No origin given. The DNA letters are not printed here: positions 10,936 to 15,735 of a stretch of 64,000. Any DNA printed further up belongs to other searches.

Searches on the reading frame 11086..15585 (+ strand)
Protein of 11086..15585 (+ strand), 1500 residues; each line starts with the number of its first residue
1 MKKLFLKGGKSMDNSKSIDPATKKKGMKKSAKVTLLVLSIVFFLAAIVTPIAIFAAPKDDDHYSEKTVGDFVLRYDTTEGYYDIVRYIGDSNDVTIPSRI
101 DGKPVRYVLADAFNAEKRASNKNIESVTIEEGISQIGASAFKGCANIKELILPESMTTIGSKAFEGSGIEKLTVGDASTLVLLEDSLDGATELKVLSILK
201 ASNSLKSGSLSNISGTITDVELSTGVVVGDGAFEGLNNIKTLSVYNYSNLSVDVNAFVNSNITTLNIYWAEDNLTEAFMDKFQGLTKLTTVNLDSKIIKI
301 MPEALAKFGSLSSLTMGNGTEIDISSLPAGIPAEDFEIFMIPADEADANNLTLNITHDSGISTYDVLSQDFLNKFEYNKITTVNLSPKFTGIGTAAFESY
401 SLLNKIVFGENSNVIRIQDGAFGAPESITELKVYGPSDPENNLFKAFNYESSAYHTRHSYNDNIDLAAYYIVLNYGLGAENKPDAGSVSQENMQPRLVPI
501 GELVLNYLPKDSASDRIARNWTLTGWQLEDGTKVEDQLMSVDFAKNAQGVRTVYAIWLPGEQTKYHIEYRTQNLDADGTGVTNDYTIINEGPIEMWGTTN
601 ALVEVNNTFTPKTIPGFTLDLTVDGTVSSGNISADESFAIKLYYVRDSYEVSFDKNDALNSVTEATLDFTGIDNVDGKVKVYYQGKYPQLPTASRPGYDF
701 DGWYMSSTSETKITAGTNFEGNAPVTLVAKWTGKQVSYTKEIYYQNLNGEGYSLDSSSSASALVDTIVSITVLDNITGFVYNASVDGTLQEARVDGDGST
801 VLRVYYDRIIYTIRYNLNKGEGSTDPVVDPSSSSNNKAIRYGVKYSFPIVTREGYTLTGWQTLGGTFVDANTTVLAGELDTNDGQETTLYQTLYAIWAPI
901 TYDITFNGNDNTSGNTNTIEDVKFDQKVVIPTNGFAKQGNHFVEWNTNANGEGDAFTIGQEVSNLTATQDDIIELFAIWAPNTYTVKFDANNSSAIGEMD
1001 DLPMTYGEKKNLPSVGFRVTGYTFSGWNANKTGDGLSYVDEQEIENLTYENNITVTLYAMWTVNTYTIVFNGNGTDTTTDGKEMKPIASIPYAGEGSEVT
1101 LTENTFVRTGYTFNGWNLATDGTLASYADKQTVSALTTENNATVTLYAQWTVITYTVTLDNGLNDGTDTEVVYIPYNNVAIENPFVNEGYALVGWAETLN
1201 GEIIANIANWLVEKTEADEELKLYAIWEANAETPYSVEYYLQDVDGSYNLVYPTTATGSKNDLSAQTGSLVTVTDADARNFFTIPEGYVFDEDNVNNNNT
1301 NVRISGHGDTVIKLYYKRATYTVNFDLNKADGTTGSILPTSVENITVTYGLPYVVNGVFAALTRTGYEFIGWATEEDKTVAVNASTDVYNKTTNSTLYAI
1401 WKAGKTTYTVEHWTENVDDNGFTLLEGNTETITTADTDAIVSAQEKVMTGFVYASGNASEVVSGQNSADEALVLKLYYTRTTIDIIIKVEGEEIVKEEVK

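Call 74: search_protein_families(library=pfam, proteins=[window:11086-15585:+], max_evalue=0.00001)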
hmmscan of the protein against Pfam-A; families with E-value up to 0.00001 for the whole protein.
window:11086-15585:+ (1500 aa): 3 families
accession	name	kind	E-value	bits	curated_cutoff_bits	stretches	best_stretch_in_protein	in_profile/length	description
PF09479.16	Flg_new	-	2.8e-46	155.9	27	4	1321-1399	1-64/65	Listeria-Bacteroides repeat domain (List_Bact_rpt)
PF13306.12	LRR_5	-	2e-28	99.3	27.7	2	121-239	10-126/127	BspA type Leucine rich repeat region (6 copies)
PF13855.12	LRR_8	-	2.2e-08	34.2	27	0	272-317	11-57/61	Leucine rich repeat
